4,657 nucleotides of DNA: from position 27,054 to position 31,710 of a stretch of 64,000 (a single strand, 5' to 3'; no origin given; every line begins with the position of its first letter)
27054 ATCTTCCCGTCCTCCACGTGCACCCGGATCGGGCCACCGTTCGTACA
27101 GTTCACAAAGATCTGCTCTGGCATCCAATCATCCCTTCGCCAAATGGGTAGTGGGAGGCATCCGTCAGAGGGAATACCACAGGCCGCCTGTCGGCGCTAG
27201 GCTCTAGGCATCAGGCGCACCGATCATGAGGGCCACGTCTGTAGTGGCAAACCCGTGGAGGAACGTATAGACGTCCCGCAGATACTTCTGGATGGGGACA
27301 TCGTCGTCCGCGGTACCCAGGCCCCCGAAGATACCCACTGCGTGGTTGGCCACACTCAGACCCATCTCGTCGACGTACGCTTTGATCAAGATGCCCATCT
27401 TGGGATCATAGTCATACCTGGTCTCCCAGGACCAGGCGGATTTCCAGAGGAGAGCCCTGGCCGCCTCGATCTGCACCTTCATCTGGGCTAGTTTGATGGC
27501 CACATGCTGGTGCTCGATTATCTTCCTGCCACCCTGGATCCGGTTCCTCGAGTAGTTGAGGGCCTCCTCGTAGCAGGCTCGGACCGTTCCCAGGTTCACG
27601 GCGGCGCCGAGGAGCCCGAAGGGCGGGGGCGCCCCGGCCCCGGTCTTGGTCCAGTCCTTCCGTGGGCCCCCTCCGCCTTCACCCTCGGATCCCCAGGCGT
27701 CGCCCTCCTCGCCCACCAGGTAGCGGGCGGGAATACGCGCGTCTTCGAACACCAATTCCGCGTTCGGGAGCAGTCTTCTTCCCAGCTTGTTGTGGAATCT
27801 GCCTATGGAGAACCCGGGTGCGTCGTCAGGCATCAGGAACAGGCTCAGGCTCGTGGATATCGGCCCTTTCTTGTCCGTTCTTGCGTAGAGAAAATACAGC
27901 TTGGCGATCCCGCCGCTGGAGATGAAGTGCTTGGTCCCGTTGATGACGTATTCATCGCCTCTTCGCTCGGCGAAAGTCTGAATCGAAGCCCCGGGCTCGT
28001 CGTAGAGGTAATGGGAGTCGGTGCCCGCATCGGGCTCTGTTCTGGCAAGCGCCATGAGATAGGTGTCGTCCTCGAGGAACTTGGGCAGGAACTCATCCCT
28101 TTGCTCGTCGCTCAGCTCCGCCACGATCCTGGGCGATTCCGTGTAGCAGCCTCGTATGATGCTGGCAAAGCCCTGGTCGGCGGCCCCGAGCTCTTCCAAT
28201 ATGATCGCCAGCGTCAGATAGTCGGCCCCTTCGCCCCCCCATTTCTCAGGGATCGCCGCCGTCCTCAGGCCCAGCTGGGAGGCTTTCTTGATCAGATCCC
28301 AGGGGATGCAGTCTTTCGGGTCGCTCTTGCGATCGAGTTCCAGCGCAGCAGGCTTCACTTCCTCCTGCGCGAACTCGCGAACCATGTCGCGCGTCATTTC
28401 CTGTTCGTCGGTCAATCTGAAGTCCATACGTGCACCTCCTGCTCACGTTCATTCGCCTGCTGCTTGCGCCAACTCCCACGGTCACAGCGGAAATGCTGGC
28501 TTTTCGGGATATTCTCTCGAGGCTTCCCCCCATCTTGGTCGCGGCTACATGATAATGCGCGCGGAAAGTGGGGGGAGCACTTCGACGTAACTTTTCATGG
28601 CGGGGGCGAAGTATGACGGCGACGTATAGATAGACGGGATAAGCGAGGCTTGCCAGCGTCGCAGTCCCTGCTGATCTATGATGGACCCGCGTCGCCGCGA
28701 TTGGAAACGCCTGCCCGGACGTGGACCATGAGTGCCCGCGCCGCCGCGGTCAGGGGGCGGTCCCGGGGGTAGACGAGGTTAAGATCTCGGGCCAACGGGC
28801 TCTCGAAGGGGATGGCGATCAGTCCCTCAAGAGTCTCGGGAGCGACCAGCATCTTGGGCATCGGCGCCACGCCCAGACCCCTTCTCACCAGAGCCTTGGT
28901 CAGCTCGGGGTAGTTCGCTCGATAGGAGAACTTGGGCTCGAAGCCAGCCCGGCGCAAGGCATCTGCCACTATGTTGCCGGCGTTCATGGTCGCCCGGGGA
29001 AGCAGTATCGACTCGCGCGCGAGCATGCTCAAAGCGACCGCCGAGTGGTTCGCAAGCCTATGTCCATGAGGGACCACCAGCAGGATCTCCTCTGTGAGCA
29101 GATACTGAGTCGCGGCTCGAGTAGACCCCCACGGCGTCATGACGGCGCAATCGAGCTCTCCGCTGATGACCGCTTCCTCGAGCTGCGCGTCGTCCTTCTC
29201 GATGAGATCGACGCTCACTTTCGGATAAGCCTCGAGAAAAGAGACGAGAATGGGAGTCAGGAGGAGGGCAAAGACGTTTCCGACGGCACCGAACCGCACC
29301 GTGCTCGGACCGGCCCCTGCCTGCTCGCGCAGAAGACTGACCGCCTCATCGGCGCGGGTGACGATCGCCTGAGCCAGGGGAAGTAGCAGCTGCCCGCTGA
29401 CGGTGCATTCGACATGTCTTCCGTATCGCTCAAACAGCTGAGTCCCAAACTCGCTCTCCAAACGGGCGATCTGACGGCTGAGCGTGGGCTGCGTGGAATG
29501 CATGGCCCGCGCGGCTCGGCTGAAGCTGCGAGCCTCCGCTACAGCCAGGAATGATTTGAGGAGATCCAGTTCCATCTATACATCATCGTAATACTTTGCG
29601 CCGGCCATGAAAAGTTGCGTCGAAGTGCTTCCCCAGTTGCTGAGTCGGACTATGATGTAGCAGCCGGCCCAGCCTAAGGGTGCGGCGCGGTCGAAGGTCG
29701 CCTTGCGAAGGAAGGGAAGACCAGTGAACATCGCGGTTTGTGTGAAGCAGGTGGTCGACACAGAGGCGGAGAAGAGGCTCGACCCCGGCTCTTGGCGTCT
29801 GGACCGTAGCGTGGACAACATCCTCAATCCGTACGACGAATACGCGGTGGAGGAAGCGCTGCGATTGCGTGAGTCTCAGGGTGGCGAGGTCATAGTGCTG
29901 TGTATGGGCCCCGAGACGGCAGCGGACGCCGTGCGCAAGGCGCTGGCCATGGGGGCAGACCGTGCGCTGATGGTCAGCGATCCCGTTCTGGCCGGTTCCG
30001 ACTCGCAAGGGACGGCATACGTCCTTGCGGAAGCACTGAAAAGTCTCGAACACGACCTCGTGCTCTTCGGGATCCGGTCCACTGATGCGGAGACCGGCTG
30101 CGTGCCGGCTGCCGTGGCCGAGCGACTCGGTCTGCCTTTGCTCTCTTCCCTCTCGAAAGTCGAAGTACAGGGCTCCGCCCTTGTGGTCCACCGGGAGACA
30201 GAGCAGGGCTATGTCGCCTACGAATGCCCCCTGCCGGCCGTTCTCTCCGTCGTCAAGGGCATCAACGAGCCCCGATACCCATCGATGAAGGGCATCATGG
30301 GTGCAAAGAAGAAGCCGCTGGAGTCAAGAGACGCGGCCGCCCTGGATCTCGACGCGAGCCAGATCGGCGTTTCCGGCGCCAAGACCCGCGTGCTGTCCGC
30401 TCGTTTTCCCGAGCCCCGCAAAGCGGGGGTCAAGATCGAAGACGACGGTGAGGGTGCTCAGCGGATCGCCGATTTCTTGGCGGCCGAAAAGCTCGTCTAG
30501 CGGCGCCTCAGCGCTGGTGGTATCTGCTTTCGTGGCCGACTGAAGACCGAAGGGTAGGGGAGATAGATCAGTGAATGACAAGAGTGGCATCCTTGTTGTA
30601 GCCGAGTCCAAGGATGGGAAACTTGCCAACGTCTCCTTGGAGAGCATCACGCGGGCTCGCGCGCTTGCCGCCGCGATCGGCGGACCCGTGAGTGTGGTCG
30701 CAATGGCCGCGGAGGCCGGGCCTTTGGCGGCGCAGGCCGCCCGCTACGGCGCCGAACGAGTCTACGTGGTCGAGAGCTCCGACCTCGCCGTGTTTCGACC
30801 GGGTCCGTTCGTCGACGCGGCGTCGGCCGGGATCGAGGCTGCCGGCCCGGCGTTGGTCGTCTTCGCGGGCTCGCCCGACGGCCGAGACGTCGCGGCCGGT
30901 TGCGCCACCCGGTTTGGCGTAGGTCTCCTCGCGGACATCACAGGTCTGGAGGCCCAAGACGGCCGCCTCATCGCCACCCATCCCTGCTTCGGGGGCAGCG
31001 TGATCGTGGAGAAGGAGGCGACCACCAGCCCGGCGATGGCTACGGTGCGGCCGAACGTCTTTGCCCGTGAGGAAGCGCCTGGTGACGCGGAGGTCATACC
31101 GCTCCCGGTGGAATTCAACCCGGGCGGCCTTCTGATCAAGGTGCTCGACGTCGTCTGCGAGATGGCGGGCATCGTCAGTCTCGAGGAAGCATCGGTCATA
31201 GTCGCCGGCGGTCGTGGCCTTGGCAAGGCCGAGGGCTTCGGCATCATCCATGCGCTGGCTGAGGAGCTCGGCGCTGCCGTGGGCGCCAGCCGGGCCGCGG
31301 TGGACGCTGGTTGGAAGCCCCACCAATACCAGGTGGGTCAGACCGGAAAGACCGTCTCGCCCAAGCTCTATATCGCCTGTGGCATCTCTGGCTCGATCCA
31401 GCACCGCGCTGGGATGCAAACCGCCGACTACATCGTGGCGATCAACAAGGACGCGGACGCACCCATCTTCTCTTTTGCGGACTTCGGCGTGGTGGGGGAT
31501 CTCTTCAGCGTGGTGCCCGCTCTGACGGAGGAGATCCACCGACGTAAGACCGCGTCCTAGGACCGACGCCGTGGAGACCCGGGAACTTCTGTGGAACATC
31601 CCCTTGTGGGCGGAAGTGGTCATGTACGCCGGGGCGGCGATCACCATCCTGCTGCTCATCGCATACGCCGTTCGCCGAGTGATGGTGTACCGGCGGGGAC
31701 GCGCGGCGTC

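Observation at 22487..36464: The regulon content reads as a complete anaerobic oxidation ladder attached to an AthL-type enzyme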

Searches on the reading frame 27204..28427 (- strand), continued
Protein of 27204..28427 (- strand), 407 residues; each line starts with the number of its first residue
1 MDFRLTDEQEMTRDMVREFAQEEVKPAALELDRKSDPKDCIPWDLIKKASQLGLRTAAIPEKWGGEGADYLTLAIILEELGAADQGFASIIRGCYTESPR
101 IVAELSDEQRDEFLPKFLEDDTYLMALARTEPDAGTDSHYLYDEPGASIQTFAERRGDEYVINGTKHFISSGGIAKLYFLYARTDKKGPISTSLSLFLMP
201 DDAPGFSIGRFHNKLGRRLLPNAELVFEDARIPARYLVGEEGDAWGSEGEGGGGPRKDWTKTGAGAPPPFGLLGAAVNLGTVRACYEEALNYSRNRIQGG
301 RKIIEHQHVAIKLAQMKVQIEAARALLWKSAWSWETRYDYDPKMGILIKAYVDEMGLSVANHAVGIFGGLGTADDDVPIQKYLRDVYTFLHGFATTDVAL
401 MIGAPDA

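Call 76: find_encoding_contigs(protein=P0198, flank=8000, max_places=1)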
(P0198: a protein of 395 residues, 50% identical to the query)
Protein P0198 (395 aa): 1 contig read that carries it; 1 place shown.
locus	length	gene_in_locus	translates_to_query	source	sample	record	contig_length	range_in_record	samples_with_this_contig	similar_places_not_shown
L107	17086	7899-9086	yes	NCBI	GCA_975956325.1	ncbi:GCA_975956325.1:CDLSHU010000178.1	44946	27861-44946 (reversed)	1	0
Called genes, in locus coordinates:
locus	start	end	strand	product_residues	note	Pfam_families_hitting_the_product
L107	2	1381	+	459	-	?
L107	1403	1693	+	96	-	PF00403:HMA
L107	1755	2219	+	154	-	PF02082:Rrf2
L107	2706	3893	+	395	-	PF01837:HcyBio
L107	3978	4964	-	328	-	PF01926:MMR_HSR1, PF02421:FeoB_N (weak), PF02824:TGS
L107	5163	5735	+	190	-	PF09918:DUF2148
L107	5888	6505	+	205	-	PF07978:NIPSNAP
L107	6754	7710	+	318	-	PF00701:DHDPS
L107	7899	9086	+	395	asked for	PF02771:Acyl-CoA_dh_N, PF02770:Acyl-CoA_dh_M, PF00441:Acyl-CoA_dh_1, PF08028:Acyl-CoA_dh_2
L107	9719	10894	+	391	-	PF16868:NMT1_3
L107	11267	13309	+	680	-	PF06808:DctM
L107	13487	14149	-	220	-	PF00881:Nitroreductase, PF14512:TM1586_NiRdase (faint)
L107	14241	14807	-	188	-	PF02775:TPP_enzyme_C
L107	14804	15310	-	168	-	PF02776:TPP_enzyme_N (weak)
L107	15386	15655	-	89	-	-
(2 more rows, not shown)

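Call 77: find_encoding_contigs(protein=P0228, flank=8000, max_places=1)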
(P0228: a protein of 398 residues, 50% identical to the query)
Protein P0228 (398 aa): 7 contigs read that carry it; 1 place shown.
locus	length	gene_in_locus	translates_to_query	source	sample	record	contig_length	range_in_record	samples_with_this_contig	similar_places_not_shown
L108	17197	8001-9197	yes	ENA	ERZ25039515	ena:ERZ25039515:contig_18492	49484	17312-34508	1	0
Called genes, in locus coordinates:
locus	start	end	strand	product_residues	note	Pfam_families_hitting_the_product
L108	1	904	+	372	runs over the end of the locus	PF00753:Lactamase_B, PF00581:Rhodanese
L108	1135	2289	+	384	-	PF00266:Aminotran_5, PF01212:Beta_elim_lyase (weak), PF01053:Cys_Met_Meta_PP, PF01041:DegT_DnrJ_EryC1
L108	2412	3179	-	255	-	PF01790:LGT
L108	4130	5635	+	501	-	PF00004:AAA, PF17862:AAA_lid_3 (weak)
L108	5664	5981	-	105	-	-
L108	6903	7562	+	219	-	PF00392:GntR, PF07729:FCD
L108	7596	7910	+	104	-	-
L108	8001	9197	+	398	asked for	PF02771:Acyl-CoA_dh_N, PF02770:Acyl-CoA_dh_M, PF00441:Acyl-CoA_dh_1, PF08028:Acyl-CoA_dh_2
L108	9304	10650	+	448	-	PF00206:Lyase_1, PF10397:ADSL_C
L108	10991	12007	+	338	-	PF03401:TctC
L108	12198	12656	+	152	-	PF07331:TctB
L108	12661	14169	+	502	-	PF01970:TctA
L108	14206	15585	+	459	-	PF03972:MmgE_PrpD_N, PF19305:MmgE_PrpD_C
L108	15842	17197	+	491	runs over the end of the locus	PF01565:FAD_binding_4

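Call 90: predict_structure(alignment_id=A2)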
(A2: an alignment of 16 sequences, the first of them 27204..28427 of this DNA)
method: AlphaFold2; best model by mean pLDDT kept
length: 407 residues; sequences in the alignment: 16
mean_pLDDT: 83.0   pTM: 0.87
mean pLDDT of the five models: 83.0, 73.0, 49.3, 45.4, 44.1
residues with pLDDT >= 90: 197; 70-90: 135; 50-70: 48; < 50: 27
segments of 3 or more residues with pLDDT < 50: 134-138, 249-255, 261-264, 371-374
pLDDT, mean of each block of 10 residues (from residue 1): 82 97 92 83 94 94 91 96 91 89 90 96 87 50 57 94 78 87 83 88 92 60 86 94 65 48 58 91 95 92 95 97 93 85 83 92 86 58 81 62 67
secondary structure, 60 per line:
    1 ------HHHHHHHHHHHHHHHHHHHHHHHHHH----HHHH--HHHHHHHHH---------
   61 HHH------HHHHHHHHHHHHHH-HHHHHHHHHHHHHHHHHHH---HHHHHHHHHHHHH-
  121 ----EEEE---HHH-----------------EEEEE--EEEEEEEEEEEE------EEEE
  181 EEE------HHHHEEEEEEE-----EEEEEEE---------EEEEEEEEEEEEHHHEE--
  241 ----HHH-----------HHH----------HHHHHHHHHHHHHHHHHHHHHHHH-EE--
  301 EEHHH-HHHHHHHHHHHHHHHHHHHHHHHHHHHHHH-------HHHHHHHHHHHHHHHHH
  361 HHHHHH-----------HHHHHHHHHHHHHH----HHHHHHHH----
elements in order: H7-32 H37-40 H43-51 H70-83 H85-103 H107-119 E125-128 E152-156 E159-170 E177-183 H190-193 E194-200 E206-212 E222-233 H272-295 H307-336 H344-366 H378-391 H396-403

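Call 93: fold_search(model_id=the predicted structure, library=pdb)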
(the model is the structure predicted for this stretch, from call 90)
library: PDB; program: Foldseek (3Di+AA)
matches with E <= 10: 683; with E <= 0.001: 315
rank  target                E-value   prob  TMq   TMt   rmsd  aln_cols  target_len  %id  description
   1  8sgp_A                1.1e-25  1.00  0.84  0.89   2.4       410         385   30  human liver mitochondrial Medium-chain specific acyl-CoA dehydrogenase (released 2024-02-21)
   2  1ukw_A                1.7e-25  1.00  0.84  0.90   2.5       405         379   31  Crystal structure of medium-chain acyl-CoA dehydrogenase from Thermus thermophilus HB8 (released 2004-11-09)
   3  4p13_B                3.4e-25  1.00  0.84  0.88   2.6       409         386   30  Medium chain acyl-CoA dehydrogenase, K304E mutant (released 2015-03-18)
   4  1egd_A                3.6e-25  1.00  0.84  0.88   2.5       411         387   30  STRUCTURE OF T255E, E376G MUTANT OF HUMAN MEDIUM CHAIN ACYL-COA DEHYDROGENASE (released 1997-06-16)
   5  4p13_A                3.7e-25  1.00  0.84  0.88   2.6       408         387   30  Medium chain acyl-CoA dehydrogenase, K304E mutant (released 2015-03-18)
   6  1ege_A                4.1e-25  1.00  0.85  0.89   2.7       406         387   30  STRUCTURE OF T255E, E376G MUTANT OF HUMAN MEDIUM CHAIN ACYL-COA DEHYDROGENASE (released 1997-06-16)
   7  1udy_B                1.4e-24  1.00  0.84  0.89   2.6       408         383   30  Medium-Chain Acyl-CoA Dehydrogenase with 3-Thiaoctanoyl-CoA (released 2003-12-09)
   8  1buc_A                2.3e-24  1.00  0.84  0.89   2.8       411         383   30  THREE-DIMENSIONAL STRUCTURE OF BUTYRYL-COA DEHYDROGENASE FROM MEGASPHAERA ELSDENII (released 1995-04-20)
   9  2dvl_A                3.2e-24  1.00  0.82  0.90   2.6       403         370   31  Crystal structure of project TT0160 from Thermus thermophilus HB8 (released 2007-01-31)
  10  3mdd_A                3.2e-24  1.00  0.84  0.88   2.5       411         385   30  CRYSTAL STRUCTURES OF MEDIUM CHAIN ACYL-COA DEHYDROGENASE FROM PIG LIVER MITOCHONDRIA WITH AND WITHOUT SUBSTRATE (released 1994-09-30)
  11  1t9g_C                4.8e-24  1.00  0.84  0.88   2.5       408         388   30  Structure of the human MCAD:ETF complex (released 2004-06-08)
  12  2jif_A                6.4e-24  1.00  0.83  0.89   2.4       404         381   27  Structure of human short-branched chain acyl-CoA dehydrogenase (ACADSB) (released 2007-04-03)
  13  8sgs_A                7.4e-24  1.00  0.84  0.90   2.2       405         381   26  human liver mitochondrial Short-chain specific acyl-CoA dehydrogenase (released 2024-02-21)
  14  4iv6_B                7.4e-24  1.00  0.84  0.89   2.3       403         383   28  X-ray crystal structure of an isovaleryl-CoA dehydrogenase from Mycobacterium smegmatis (released 2013-03-20)
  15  7szv_A                7.7e-24  1.00  0.81  0.89   2.6       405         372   28  Crystal Structure of Acyl-CoA dehydrogenase from Mycobacterium marinum in complex with FDA (released 2021-12-22)
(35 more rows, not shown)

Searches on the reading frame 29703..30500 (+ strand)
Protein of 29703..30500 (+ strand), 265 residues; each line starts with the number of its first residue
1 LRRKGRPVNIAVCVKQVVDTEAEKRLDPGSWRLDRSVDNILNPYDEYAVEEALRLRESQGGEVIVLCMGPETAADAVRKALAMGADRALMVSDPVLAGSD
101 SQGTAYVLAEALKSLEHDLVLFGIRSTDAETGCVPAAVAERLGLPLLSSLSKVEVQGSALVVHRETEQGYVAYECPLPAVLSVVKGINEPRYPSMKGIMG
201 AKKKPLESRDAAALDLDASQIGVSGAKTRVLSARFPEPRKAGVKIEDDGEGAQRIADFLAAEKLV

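Call 4: search_protein_families(library=pfam, proteins=[window:29703-30500:+])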
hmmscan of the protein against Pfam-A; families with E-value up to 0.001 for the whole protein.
window:29703-30500:+ (265 aa): 1 family
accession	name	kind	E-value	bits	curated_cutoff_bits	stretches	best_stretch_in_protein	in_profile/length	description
PF01012.27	ETF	-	3e-46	157.9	26.7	1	32-213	3-180/181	Electron transfer flavoprotein domain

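Call 5: search_protein_families(library=ncbifam, proteins=[window:29703-30500:+])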
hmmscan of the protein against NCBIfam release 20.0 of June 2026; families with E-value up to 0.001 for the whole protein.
window:29703-30500:+ (265 aa): 6 families
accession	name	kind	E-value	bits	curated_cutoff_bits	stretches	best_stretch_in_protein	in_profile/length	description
NF040731.1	flavo_sub_EftB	exception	7.9e-52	176.2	445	1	10-248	2-242/260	electron transfer flavoprotein subunit beta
NF042971.1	AcrlCoAredClosAcrB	equivalog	2.6e-43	148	475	1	9-254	2-252/266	acryloyl-CoA reductase electron transfer subunit gamma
NF008998.0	PRK12342.1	equivalog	6.1e-33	114.2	338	1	33-241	26-231/254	electron transfer flavoprotein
NF002888.0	PRK03359.1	subfamily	6.2e-29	101.1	219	1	10-259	3-249/256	putative electron transfer flavoprotein FixA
TIGR04503.1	mft_etfB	hypoth_equivalog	5.5e-27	94.9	200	1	39-228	28-232/290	mycofactocin-associated electron transfer flavoprotein beta subunit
NF051844.1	ETFlavBetaProt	equivalog_domain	2.9e-11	43.4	350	1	45-198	24-175/254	electron transfer flavoprotein subunit beta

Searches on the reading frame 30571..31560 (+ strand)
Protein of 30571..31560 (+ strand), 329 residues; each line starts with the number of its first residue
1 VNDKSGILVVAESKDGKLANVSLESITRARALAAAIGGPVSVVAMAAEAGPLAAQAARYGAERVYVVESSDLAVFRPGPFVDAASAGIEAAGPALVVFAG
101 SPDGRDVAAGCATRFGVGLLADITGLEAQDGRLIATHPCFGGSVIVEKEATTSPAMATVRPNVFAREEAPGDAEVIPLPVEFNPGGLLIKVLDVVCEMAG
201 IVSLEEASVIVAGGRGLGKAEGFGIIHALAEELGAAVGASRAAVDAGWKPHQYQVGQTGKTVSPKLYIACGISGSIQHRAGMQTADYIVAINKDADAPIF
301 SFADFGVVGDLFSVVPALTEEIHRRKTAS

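Call 4: search_protein_families(library=pfam, proteins=[window:30571-31560:+])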
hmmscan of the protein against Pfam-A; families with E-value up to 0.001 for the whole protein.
window:30571-31560:+ (329 aa): 2 families
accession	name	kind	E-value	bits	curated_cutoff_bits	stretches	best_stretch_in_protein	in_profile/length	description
PF01012.27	ETF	-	5.3e-38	131.1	26.7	1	7-175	1-173/181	Electron transfer flavoprotein domain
PF00766.25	ETF_alpha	-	7.5e-36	122.4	27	1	204-283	2-81/81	Electron transfer flavoprotein FAD-binding domain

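Call 5: search_protein_families(library=ncbifam, proteins=[window:30571-31560:+])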
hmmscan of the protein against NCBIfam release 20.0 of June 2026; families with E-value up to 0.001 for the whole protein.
window:30571-31560:+ (329 aa): 5 families
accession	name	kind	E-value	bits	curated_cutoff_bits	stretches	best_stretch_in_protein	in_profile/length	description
NF042970.1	AcrlCoAredClosAcrA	equivalog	9.8e-71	238.7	600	2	129-323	156-358/360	acryloyl-CoA reductase electron transfer subunit beta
NF038209.1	mft_etfA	equivalog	1.6e-43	149.2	240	1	33-320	20-300/303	mycofactocin-associated electron transfer flavoprotein alpha subunit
NF008884.0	PRK11916.1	equivalog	7.9e-38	130.5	528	1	54-324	42-312/312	electron transfer flavoprotein subunit alpha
NF002889.0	PRK03363.1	equivalog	5e-35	121.3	549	1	53-323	41-312/313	electron transfer flavoprotein subunit alpha/FixB family protein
NF051845.1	EtFlavAlphaProt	equivalog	3.1e-31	108.8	600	1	6-326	92-403/406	electron transfer flavoprotein subunit alpha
